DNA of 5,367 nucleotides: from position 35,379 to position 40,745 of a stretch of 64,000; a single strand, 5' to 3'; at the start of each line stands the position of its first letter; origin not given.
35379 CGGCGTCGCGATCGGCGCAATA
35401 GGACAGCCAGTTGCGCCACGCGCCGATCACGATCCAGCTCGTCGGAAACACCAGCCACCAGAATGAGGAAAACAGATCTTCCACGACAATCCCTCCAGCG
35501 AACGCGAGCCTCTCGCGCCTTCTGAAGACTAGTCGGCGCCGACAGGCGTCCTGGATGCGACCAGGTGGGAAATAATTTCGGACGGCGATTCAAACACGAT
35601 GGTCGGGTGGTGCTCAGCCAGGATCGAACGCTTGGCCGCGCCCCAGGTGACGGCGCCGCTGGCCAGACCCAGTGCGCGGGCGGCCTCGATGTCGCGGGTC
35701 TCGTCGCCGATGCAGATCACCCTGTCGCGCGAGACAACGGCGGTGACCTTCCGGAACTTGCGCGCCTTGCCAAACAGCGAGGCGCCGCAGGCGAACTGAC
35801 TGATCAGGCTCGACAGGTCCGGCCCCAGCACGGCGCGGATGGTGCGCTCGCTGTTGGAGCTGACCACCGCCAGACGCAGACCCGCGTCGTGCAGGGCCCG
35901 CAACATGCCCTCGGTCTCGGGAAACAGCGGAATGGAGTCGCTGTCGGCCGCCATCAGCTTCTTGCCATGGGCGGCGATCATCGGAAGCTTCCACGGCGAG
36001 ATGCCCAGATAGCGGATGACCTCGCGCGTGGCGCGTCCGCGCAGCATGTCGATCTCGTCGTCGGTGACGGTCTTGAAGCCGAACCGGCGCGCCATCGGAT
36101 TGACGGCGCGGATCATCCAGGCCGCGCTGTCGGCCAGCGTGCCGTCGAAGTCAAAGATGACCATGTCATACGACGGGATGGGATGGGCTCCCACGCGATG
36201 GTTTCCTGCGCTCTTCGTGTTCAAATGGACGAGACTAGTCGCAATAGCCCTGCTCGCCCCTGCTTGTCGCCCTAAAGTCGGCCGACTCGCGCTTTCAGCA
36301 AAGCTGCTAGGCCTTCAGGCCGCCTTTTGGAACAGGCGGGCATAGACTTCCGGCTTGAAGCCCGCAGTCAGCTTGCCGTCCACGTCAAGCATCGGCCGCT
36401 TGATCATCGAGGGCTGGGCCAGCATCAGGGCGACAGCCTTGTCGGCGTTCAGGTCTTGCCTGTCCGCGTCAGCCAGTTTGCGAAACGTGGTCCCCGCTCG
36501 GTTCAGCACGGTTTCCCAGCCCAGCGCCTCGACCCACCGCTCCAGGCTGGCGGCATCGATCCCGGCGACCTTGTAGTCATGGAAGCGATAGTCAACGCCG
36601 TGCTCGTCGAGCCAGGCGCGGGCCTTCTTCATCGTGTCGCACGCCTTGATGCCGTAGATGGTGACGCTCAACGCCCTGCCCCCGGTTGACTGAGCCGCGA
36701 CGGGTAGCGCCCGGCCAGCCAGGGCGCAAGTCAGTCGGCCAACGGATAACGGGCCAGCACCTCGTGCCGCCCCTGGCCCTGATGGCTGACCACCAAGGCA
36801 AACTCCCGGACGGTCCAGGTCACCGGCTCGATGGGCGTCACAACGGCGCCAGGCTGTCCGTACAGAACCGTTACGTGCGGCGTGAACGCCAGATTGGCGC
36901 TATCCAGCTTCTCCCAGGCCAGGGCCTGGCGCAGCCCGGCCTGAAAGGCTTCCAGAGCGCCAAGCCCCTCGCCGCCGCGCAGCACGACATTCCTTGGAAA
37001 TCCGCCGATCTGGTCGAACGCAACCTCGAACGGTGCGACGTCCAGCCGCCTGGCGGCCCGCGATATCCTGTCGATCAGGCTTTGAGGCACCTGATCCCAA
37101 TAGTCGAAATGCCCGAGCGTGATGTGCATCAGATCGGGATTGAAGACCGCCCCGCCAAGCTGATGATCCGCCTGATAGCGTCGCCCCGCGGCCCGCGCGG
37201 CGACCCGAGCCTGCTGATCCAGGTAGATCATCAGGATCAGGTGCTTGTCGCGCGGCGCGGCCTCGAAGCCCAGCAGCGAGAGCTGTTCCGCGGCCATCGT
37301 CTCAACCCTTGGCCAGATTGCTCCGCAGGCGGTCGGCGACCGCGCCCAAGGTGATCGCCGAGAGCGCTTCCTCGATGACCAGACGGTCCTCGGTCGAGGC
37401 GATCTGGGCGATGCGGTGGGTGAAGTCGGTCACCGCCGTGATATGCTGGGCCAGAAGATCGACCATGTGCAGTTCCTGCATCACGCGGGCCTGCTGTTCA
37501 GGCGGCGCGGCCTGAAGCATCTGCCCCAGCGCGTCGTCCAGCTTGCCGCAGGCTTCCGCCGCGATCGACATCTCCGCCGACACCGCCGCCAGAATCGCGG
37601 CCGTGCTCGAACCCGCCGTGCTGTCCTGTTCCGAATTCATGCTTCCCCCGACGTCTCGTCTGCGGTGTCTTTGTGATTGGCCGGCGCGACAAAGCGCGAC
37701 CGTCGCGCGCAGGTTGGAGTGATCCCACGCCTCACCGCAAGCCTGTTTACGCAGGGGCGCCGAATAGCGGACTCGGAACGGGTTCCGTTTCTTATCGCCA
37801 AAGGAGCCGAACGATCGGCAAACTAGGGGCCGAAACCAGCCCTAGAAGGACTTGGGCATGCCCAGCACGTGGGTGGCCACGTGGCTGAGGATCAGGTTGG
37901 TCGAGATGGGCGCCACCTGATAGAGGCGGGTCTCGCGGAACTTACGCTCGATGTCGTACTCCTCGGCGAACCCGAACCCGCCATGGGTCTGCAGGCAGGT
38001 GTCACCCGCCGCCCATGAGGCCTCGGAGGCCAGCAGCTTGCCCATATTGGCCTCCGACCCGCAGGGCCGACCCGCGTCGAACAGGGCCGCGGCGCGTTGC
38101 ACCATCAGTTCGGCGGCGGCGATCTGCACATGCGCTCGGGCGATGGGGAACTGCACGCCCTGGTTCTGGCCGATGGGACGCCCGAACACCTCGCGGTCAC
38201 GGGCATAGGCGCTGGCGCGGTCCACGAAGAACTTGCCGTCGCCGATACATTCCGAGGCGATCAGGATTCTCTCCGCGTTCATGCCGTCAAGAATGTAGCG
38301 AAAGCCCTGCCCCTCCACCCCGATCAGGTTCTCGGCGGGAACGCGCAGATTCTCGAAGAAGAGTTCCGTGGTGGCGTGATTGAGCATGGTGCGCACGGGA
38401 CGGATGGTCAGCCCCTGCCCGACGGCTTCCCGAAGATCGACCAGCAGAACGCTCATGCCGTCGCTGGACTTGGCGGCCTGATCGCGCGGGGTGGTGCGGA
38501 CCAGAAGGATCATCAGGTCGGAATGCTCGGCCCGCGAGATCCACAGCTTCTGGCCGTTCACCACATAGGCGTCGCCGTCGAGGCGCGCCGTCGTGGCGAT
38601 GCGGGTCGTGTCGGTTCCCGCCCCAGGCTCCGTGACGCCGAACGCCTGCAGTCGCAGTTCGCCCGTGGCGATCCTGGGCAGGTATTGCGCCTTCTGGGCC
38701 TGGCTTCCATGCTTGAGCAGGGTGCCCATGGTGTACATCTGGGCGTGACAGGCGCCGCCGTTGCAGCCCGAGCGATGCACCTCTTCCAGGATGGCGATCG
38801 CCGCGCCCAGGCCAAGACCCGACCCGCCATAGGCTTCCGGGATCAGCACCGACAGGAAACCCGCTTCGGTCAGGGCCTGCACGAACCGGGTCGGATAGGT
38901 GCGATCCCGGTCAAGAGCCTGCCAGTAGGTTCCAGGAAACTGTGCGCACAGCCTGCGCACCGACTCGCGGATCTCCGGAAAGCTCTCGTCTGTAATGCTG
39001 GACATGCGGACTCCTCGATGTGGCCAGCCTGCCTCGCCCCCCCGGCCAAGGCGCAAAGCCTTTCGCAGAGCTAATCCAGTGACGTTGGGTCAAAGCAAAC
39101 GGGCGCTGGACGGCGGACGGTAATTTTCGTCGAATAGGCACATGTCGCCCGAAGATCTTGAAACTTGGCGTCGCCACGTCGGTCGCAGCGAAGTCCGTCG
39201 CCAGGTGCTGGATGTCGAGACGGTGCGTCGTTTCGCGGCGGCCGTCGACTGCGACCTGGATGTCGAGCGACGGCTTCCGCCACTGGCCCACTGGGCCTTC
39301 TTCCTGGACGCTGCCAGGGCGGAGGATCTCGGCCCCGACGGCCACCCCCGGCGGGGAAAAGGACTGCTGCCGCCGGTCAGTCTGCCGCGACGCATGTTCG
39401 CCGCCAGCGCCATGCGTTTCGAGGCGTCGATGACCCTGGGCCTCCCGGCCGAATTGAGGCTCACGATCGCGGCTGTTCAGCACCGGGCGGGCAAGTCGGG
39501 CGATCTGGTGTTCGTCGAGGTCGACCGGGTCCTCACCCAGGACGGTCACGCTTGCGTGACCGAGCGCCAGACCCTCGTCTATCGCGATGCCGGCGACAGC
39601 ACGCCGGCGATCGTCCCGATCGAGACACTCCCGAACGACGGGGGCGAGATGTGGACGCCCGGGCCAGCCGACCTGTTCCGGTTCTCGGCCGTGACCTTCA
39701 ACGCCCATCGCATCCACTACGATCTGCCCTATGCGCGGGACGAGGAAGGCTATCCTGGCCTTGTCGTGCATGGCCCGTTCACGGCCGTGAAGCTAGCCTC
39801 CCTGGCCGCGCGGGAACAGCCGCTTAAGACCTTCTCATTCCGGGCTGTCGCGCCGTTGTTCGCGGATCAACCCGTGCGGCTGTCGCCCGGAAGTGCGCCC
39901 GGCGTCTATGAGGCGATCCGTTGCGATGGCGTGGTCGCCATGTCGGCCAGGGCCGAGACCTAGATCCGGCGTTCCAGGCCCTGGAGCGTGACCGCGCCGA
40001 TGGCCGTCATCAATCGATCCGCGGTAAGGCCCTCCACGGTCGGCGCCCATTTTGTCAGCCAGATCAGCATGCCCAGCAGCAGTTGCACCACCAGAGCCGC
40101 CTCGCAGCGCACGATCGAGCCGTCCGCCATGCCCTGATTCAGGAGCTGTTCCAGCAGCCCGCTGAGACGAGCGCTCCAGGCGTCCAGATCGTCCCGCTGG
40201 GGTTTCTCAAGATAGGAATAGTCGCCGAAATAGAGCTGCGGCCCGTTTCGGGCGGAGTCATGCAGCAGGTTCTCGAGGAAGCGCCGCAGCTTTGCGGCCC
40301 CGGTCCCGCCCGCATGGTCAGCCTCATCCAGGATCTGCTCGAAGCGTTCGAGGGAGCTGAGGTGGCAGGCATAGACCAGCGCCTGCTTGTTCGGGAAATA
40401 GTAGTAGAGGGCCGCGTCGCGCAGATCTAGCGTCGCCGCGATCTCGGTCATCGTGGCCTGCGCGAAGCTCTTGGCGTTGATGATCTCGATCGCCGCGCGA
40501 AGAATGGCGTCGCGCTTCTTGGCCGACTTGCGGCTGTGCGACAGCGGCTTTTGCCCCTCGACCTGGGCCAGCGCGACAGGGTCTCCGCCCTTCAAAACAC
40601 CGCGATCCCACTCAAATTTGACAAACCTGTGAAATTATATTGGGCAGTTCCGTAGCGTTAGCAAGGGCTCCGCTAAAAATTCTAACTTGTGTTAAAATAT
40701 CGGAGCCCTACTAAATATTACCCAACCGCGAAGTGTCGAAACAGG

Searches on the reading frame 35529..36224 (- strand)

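Call 24: search_protein_families(library=pfam, proteins=[window:35529-36224:-])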
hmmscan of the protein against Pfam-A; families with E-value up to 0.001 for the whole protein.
window:35529-36224:- (231 aa): 4 families
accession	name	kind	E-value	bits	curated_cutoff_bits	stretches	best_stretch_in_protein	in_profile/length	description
PF13419.12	HAD_2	-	1.1e-26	94.4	23.8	1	22-191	1-177/178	Haloacid dehalogenase-like hydrolase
PF00702.32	Hydrolase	-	3.4e-13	50.9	26.4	1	19-186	1-191/191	haloacid dehalogenase-like hydrolase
PF12710.13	HAD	-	3.3e-08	34.6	27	1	22-183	1-189/189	haloacid dehalogenase-like hydrolase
PF13242.12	Hydrolase_like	-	1.1e-06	28.9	22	1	164-213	19-71/75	HAD-hyrolase-like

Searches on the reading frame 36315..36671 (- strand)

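Call 24: search_protein_families(library=pfam, proteins=[window:36315-36671:-])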
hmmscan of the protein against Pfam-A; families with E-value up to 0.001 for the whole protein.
window:36315-36671:- (118 aa): 2 families
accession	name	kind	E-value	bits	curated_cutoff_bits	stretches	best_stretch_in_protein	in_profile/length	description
PF03960.21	ArsC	-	6.3e-22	78.1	24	1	6-112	1-78/79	ArsC family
PF00462.30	Glutaredoxin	-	0.00096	19.8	22.9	0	3-55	1-50/60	Glutaredoxin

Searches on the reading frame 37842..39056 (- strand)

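Call 24: search_protein_families(library=pfam, proteins=[window:37842-39056:-])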
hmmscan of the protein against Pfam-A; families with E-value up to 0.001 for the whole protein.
window:37842-39056:- (404 aa): 4 families
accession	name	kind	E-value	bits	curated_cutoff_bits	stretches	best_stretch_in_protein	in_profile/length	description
PF00441.29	Acyl-CoA_dh_1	-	7.4e-35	120.7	22.4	1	249-382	1-134/150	Acyl-CoA dehydrogenase, C-terminal domain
PF02771.21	Acyl-CoA_dh_N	-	2.5e-22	79.8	22.9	1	28-133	6-113/113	Acyl-CoA dehydrogenase, N-terminal domain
PF02770.24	Acyl-CoA_dh_M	-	3.5e-21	75.6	33.3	1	138-236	1-96/97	Acyl-CoA dehydrogenase, middle domain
PF08028.16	Acyl-CoA_dh_2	-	1.3e-13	51.8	22.7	1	266-377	3-124/134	Acyl-CoA dehydrogenase, C-terminal domain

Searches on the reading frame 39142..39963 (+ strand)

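Call 24: search_protein_families(library=pfam, proteins=[window:39142-39963:+])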
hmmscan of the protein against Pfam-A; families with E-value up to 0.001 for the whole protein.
window:39142-39963:+ (273 aa): 1 family
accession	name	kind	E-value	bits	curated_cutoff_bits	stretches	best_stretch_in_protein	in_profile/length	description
PF13452.11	FAS1_DH_region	-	0.00011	22.8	22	0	78-140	69-131/132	FAS1-like, dehydratase domain region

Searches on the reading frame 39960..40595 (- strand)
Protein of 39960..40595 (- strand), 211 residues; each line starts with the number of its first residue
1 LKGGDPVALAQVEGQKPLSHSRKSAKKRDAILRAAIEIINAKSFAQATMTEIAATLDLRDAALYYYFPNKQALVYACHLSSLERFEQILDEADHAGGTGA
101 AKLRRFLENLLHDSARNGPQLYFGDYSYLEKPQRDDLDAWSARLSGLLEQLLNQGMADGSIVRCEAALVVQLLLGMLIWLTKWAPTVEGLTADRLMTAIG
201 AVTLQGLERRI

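Call 24: search_protein_families(library=pfam, proteins=[window:39960-40595:-])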
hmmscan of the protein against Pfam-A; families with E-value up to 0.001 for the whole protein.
window:39960-40595:- (211 aa): 2 families
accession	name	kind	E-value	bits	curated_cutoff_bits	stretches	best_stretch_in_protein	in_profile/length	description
PF17932.6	TetR_C_24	-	4.1e-12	46.8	26.4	1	97-184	2-91/114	Tetracyclin repressor-like, C-terminal domain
PF00440.29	TetR_N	-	2.7e-11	43.5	24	1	31-76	1-46/47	Bacterial regulatory proteins, tetR family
